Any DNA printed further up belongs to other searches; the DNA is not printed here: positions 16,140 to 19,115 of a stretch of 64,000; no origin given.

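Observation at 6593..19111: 12.5-kb co-directional block: three giant Ca-loop / discoidin-like / FlgD-Ig-tailed secreted proteins interleaved with a sugar-modifying cassette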

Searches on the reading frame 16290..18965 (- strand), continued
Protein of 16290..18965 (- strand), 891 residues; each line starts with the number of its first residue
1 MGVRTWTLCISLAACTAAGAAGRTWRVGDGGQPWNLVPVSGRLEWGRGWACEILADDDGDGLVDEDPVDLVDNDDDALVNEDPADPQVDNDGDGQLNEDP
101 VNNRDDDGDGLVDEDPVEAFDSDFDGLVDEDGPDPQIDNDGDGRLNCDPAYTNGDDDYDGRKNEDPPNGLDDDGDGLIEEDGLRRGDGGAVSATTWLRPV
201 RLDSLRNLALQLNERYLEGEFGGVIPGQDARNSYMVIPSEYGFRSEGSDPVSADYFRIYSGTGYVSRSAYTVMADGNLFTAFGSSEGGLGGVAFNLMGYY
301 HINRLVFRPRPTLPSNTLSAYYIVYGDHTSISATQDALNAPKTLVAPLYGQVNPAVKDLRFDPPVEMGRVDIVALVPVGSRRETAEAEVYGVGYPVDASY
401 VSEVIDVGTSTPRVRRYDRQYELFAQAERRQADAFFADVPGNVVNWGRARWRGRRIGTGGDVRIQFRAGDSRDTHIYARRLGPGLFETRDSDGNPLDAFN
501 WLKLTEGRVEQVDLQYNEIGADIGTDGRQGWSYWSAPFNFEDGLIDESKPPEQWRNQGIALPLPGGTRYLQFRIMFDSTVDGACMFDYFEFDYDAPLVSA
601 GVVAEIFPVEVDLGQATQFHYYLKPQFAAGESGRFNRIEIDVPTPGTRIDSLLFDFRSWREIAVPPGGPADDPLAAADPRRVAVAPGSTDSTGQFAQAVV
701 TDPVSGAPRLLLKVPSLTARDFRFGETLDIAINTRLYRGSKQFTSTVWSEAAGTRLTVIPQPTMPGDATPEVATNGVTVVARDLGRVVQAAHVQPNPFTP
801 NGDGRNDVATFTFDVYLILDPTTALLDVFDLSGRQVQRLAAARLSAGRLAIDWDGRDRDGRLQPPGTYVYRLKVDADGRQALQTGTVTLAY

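Call 17: find_encoding_contigs(protein=P0002, flank=10000, max_places=3)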
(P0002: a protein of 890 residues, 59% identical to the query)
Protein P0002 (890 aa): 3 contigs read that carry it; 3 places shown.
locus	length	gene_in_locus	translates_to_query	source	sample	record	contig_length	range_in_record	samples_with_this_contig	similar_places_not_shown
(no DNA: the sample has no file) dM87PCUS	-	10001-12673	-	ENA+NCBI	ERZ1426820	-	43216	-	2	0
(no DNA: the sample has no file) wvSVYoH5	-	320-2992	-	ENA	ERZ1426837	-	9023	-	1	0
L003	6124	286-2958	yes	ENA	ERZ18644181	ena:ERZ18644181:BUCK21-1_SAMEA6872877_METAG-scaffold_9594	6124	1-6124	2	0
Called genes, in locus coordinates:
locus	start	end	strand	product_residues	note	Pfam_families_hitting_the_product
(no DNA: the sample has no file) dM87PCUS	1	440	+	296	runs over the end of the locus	PF13646:HEAT_2 (weak)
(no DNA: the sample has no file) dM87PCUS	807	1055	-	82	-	-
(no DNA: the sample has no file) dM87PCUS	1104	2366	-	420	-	PF13709:DUF4159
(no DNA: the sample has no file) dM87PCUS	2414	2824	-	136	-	PF02472:ExbD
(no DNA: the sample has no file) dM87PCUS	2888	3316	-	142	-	PF02472:ExbD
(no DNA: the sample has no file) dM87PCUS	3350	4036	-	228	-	PF01618:MotA_ExbB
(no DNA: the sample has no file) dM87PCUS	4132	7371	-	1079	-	PF12895:ANAPC3 (weak), PF13525:YfiO, PF13174:TPR_6 (weak), PF09976:TPR_21, PF13424:TPR_12 (weak), PF13432:TPR_16 (weak), PF14559:TPR_19 (weak), PF13174:TPR_6 (weak), +21 more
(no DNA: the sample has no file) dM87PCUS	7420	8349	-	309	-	-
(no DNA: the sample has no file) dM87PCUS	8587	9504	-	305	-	-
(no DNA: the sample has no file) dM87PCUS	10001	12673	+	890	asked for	PF13585:CHU_C, PF13860:FlgD_ig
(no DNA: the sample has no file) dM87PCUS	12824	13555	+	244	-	?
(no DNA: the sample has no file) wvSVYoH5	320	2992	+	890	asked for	PF13585:CHU_C, PF13860:FlgD_ig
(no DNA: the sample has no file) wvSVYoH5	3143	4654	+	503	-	-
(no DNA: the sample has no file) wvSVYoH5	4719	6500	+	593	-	PF01839:FG-GAP (faint), PF13517:FG-GAP_3, PF07593:UnbV_ASPIC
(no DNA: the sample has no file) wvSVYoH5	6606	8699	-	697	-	PF13472:Lipase_GDSL_2 (faint), PF14559:TPR_19 (faint)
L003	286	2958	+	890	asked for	PF13585:CHU_C, PF13860:FlgD_ig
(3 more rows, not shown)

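Call 18: find_encoding_contigs(protein=P0001, flank=10000, max_places=3)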
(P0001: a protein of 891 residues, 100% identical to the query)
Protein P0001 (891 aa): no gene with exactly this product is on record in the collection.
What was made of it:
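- Tried and rejected: Exact look-up of A in the contig index was not on record (call 18).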

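Call 19: list_cluster_members(proteins=[P0001, P0069, P0012, P0037])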
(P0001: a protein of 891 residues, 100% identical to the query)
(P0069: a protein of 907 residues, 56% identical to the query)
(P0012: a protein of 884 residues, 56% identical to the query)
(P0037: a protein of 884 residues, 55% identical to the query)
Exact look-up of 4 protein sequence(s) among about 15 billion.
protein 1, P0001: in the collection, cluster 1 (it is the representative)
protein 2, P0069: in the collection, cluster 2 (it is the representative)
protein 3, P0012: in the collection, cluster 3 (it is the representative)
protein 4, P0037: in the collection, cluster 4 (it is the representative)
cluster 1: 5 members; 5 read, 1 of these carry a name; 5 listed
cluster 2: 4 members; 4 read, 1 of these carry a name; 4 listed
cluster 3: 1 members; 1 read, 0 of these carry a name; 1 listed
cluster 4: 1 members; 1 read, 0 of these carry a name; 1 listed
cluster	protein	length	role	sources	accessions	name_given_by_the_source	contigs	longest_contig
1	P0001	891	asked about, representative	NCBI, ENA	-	-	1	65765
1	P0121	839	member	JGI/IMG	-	hypothetical protein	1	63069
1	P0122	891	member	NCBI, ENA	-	-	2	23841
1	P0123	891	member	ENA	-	-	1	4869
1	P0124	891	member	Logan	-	-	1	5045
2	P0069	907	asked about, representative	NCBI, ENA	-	-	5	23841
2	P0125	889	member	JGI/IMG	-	hypothetical protein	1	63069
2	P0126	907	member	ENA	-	-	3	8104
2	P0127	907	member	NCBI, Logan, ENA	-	-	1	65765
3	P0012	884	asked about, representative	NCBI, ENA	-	-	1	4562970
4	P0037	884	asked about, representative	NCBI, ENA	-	-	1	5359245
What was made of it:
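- Tried and rejected: Cluster-member names gave no organism (call 19).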

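Call 29: find_related_loci(query=A1, collection=genome_contigs, flank=10000)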
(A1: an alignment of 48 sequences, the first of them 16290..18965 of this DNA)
Query A1 (891 aa) in genome_contigs; peptide patterns used: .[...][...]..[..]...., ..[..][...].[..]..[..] (x = any residue, [..] = any of these).
598 stretches matched a pattern (row limit reached: there are more); 64 encode a relative of the query (tblastn E <= 1e-3); 61 distinct loci.
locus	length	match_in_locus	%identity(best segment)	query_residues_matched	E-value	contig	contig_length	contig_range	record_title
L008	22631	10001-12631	56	7-891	0e+0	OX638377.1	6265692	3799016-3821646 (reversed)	MAG: uncultured Latescibacteria bacterium isolate 96736c8f-e424-4c7a-a7cc-5c0d8e7e2df7 genome assembly, chromosome: 1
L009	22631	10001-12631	56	7-891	0e+0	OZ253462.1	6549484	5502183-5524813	MAG: Candidatus Latescibacterota bacterium isolate 85c596c4-e601-42f5-bc00-22a25924bb3e genome assembly, chromosome: 1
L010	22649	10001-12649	55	1-891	0e+0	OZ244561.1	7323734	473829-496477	MAG: Candidatus Latescibacterota bacterium isolate 14245923-b953-489b-b549-9f362580a9e9 genome assembly, chromosome: 1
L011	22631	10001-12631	56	7-891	0e+0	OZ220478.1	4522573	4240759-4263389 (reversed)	MAG: Candidatus Latescibacterota bacterium isolate 1cf545fa-d59a-4aa3-98d5-019dd537838a genome assembly, chromosome: 1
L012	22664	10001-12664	54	3-891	0e+0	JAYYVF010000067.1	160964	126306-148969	MAG: Candidatus Latescibacterota bacterium isolate XB_MAG106 DB_MAG106_0067, whole genome shotgun sequence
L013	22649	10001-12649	54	3-891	0e+0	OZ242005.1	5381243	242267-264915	MAG: Candidatus Latescibacterota bacterium isolate 4361563e-baaa-404a-b280-629f4181b36f genome assembly, chromosome: 1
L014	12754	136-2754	55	15-891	0e+0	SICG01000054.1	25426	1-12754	MAG: Candidatus Latescibacterota bacterium isolate Baikal-deep-G198 BACOMB-C9029, whole genome shotgun sequence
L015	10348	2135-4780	56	3-891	0e+0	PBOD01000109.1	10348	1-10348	MAG: Gemmatimonadetes bacterium isolate RS822 14151, whole genome shotgun sequence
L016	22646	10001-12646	56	3-891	0e+0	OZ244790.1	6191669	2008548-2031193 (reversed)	MAG: Candidatus Latescibacterota bacterium isolate 46c83e85-0880-45c6-8d78-79488e6eca4b genome assembly, chromosome: 1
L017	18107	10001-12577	57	23-891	0e+0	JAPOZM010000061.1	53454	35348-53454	MAG: Gemmatimonadaceae bacterium isolate COS4_bin_9 NODE_614_length_53454_cov_27.8523, whole genome shotgun sequence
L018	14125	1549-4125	58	23-891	0e+0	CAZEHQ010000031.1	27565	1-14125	MAG TPA_asm: uncultured Gemmatimonadaceae bacterium isolate SRP109090_co1_18 genome assembly, contig: NODE_2293_length_2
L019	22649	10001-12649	55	3-891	0e+0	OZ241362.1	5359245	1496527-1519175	MAG: Candidatus Latescibacterota bacterium isolate 7df831f4-54e1-479f-8521-a5e6456f6651 genome assembly, chromosome: 1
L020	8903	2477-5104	55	20-891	0e+0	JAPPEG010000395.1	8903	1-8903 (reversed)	MAG: Gemmatimonadota bacterium isolate IRC4_bin_45 NODE_3878_length_8903_cov_17.8566, whole genome shotgun sequence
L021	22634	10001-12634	55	18-891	0e+0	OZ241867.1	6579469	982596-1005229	MAG: Candidatus Latescibacterota bacterium isolate 402c3f40-99c9-4ff8-b352-fabea084b2f7 genome assembly, chromosome: 1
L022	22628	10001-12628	55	20-891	0e+0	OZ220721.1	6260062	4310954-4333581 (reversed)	MAG: Candidatus Latescibacterota bacterium isolate 1fb1e748-2903-4aab-acc2-5860c344c101 genome assembly, chromosome: 1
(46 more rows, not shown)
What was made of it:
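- A-type and B-C genes are usually present once per complete genome (call 29).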

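Call 35: search_protein_families(library=pfam, proteins=[L001:6929-7864:-, L001:7899-8645:-, L001:8642-9637:-, L001:16495-17829:+, L001:17826-19328:+, L001:1079-2440:-], max_evalue=0.01)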
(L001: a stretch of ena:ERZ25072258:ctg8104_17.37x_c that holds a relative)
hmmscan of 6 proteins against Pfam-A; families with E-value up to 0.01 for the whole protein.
L001:6929-7864:- (311 aa): 1 family
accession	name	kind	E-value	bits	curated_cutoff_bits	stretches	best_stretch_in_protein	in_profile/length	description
PF13729.12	TraF_2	-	3.3e-05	23.7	25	1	158-235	190-258/264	F plasmid transfer operon, TraF, protein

L001:7899-8645:- (248 aa): 0 families

L001:8642-9637:- (331 aa): 1 family
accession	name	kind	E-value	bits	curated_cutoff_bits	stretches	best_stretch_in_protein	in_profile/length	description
PF06452.16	CBM9_1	-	2e-06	28.3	23.4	1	99-170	25-88/185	Carbohydrate family 9 binding domain-like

L001:16495-17829:+ (444 aa): 30 families (the best 25 are shown)
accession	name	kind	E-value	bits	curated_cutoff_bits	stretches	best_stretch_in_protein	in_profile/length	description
PF07719.23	TPR_2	-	5.2e-47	154.5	27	5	67-99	2-34/34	Tetratricopeptide repeat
PF00515.34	TPR_1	-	2.2e-43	144.8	27.8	4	321-352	1-32/34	Tetratricopeptide repeat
PF13432.12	TPR_16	-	1.1e-41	141.2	32.7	5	36-99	1-64/65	Tetratricopeptide repeat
PF13414.12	TPR_11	-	8.4e-41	137.9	26.8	7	328-368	1-41/42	TPR repeat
PF13431.12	TPR_17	-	6e-34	113.9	24.4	3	123-156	1-34/34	Tetratricopeptide repeat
PF13181.12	TPR_8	-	3.8e-32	108.1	25.7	1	360-385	6-31/34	Tetratricopeptide repeat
PF13424.12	TPR_12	-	9.1e-28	96.7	30.1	6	320-386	2-76/77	Tetratricopeptide repeat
PF14559.12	TPR_19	-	9.6e-28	96.8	25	4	115-167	5-57/68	Tetratricopeptide repeat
PF13428.12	TPR_14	-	1.8e-23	81.1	23.5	3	36-73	5-42/44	Tetratricopeptide repeat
PF13176.12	TPR_7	-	2.2e-18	65.2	27.9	0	37-65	4-32/36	Tetratricopeptide repeat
PF23914.1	TPR_CcmH_CycH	-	5.1e-16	59.3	42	1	54-162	38-148/158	Cytochrome c-type biogenesis protein H TPR domain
PF12895.13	ANAPC3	-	3.3e-14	53.3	27.2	2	125-193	12-80/82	Anaphase-promoting complex, cyclosome, subunit 3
PF13174.12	TPR_6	-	8.1e-13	48.5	26.3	0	170-200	1-31/33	Tetratricopeptide repeat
PF13374.12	TPR_10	-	8e-12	45.2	27.5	0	72-95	8-31/42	Tetratricopeptide repeat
PF12569.14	NatA_aux_su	-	6.8e-11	42.2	33.3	1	109-158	200-249/515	N-terminal acetyltransferase A, auxiliary subunit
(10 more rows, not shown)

L001:17826-19328:+ (500 aa): 25 families
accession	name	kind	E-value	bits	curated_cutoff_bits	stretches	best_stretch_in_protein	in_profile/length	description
PF07719.23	TPR_2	-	2.2e-49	161.9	27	7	349-378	2-31/34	Tetratricopeptide repeat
PF00515.34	TPR_1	-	2.1e-45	151.2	27.8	4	416-443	1-28/34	Tetratricopeptide repeat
PF13414.12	TPR_11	-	7.8e-44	147.6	26.8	7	355-396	1-42/42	TPR repeat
PF13181.12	TPR_8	-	2.2e-39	130.7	25.7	2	416-447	1-32/34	Tetratricopeptide repeat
PF14559.12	TPR_19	-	1.3e-36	125.2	25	7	204-270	2-68/68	Tetratricopeptide repeat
PF13431.12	TPR_17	-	4.4e-35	117.4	24.4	3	215-248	1-34/34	Tetratricopeptide repeat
PF13428.12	TPR_14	-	8.1e-34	113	23.5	4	278-316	2-40/44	Tetratricopeptide repeat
PF13432.12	TPR_16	-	4.2e-32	110.6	32.7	6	165-225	3-63/65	Tetratricopeptide repeat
PF13424.12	TPR_12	-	4.6e-26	91.3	30.1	5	164-223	8-75/77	Tetratricopeptide repeat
PF23914.1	TPR_CcmH_CycH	-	4e-18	66.2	42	3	185-252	42-109/158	Cytochrome c-type biogenesis protein H TPR domain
PF13176.12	TPR_7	-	1.8e-15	56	27.9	1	281-312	3-34/36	Tetratricopeptide repeat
PF13371.12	TPR_9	-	3.7e-15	56.1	35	4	357-419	4-66/73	Tetratricopeptide repeat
PF13174.12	TPR_6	-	1.5e-10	41.4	26.3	0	417-443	1-27/33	Tetratricopeptide repeat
PF25064.1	ARM_TT21_5th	-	6e-09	36.7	27.8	0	294-374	18-98/117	TT21 fifth ARM repeats domain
PF09976.15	TPR_21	-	3.9e-08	33.7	25.5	1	387-447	118-177/193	Tetratricopeptide repeat-like domain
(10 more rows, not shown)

L001:1079-2440:- (453 aa): 1 family
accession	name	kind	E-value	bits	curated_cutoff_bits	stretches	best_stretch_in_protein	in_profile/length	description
PF13709.12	DUF4159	-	4.4e-25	88.8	25.9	1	235-439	6-202/202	Domain of unknown function (DUF4159)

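Call 45: predict_structure(alignment_id=A1)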
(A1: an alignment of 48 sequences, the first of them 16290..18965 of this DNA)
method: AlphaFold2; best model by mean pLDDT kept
length: 891 residues; sequences in the alignment: 48
mean_pLDDT: 80.7   pTM: 0.75
mean pLDDT of the five models: 80.7, 80.6, 80.6, 79.5, 77.3
residues with pLDDT >= 90: 391; 70-90: 292; 50-70: 102; < 50: 106
segments of 3 or more residues with pLDDT < 50: 1-20, 67-88, 116-137, 139-141, 143-145, 151-158, 160-164, 179-190, 259-261
pLDDT, mean of each block of 10 residues (from residue 1): 45 40 84 89 91 72 51 45 46 52 60 48 40 46 48 46 50 53 45 77 86 87 71 78 87 75 73 81 78 94 88 76 95 89 92 75 96 84 88 95 95 91 92 93 93 92 96 94 90 91 89 91 87 95 93 88 91 96 95 91 91 90 90 94 93 92 89 92 73 92 84 95 91 90 93 87 87 76 75 90 87 78 87 90 76 92 92 75 88 77
secondary structure, 60 per line:
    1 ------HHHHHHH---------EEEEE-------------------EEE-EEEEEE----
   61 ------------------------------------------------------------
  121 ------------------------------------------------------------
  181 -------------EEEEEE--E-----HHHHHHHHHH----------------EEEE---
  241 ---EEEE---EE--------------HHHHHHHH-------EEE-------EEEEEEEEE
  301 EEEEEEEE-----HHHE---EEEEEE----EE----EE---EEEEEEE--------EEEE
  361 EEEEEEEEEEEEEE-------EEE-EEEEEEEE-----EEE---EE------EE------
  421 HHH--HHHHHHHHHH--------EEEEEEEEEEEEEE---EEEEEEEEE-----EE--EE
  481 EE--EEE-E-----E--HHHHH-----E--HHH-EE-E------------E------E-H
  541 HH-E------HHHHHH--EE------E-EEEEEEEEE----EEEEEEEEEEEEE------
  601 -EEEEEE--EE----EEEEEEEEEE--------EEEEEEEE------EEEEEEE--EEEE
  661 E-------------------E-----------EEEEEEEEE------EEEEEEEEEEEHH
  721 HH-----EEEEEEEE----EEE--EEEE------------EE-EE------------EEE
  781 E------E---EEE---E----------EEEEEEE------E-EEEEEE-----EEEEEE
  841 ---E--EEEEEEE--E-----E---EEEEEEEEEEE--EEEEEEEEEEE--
elements in order (helices of 4 or more, strands of 3 or more residues): H7-13 E23-27 E47-49 E51-56 E194-199 H208-217 E234-237 E244-247 H267-274 E282-284 E292-308 E321-326 E342-348 E357-374 E382-384 E386-393 E399-401 H426-435 E444-457 E461-469 E479-482 E485-487 H498-502 H551-556 E569-577 E582-594 E602-607 E616-625 E634-641 E648-654 E657-661 E693-701 E708-718 H719-722 E728-735 E740-742 E745-748 E778-781 E792-794 E809-815 E824-829 E835-840 E847-853 E866-876 E879-889
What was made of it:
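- The AF2 model of A has pLDDT 80.7 and pTM 0.75, is all-beta from residue 194, and has a disordered acidic array (call 45).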

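Call 48: fold_search(model_id=the predicted structure, library=pdb)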
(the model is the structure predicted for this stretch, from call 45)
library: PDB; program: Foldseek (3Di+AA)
matches with E <= 10: 1745; with E <= 0.001: 242
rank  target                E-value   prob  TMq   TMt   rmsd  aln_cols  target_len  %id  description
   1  7nsn_A                6.0e-08  1.00  0.12  0.08  25.6       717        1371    9  Multi-domain GH92 alpha-1,2-mannosidase from Neobacillus novalis: mannoimidazole complex (released 2022-09-21)
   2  7ptp_A                7.0e-08  1.00  0.12  0.14  23.3       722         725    9  In-situ structure of pentameric S-layer protein (released 2021-12-15)
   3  6xlt                  1.1e-07  1.00  0.12  0.17  28.6       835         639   10  The 1.48 Angstrom crystal structure of evolved galactose oxidase variant A3.E7 (released 2021-02-03)
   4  8beg_B                2.0e-07  0.99  0.12  0.16  32.6       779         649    8  Structure of Ig-like domains from PrgB (released 2022-11-30)
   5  5xxz_B                2.9e-07  0.97  0.10  0.08  24.6       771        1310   10  Crystal structure of a serine protease from Streptococcus species (released 2018-08-08)
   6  9g8h_A                3.0e-07  1.00  0.14  0.18  28.0       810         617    9  Crystal structure of a galactose oxidase in complex with galactose (released 2025-08-06)
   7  8tx5_A                3.0e-07  0.99  0.12  0.16  27.9       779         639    9  Crystal structure of an engineered variant of galactose oxidase, GOaseRd4BB, from Fusarium graminearum (released 2024-07-03)
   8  6xlr                  3.4e-07  0.99  0.12  0.16  27.7       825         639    9  The 1.23 Angstrom crystal structure of galactose oxidase variant with genetically incorporated Cl2-Tyr272 (released 2021-02-03)
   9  8jmw_A                4.1e-07  1.00  0.10  0.16  16.2       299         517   13  Fibril form of serine peptidase Vpr (released 2023-12-06)
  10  1k3i                  4.4e-07  0.99  0.11  0.15  28.5       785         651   10  Crystal Structure of the Precursor of Galactose Oxidase (released 2001-11-07)
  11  9b4h_A                6.3e-07  0.97  0.12  0.07  31.4       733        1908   10  Chlamydomonas reinhardtii mastigoneme filament (released 2024-04-10)
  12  4rtd                  7.0e-07  0.97  0.11  0.10  27.1       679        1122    9  Escherichia coli alpha-2-macroglobulin activated by porcine elastase (released 2015-07-15)
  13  9g43_A                7.4e-07  0.99  0.14  0.18  28.7       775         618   12  Crystal structure of a galactose oxidase from Pseudoarthrobacter siccitolerans (released 2025-07-23)
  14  7ad7_B                8.6e-07  0.97  0.10  0.12  24.6       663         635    8  Crystal structure of human complement C5 in complex with the K8 bovine knob domain peptide. (released 2021-03-10)
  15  9ndr                  9.1e-07  0.99  0.12  0.16  29.2       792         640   10  The 1.22 Angstrom crystal structure of galactose oxidase variant with genetically incorporated F2-Tyr495 (released 2026-03-11)
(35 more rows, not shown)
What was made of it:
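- An archaeal S-layer protein (7ptp) is among the top fold matches (call 48).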
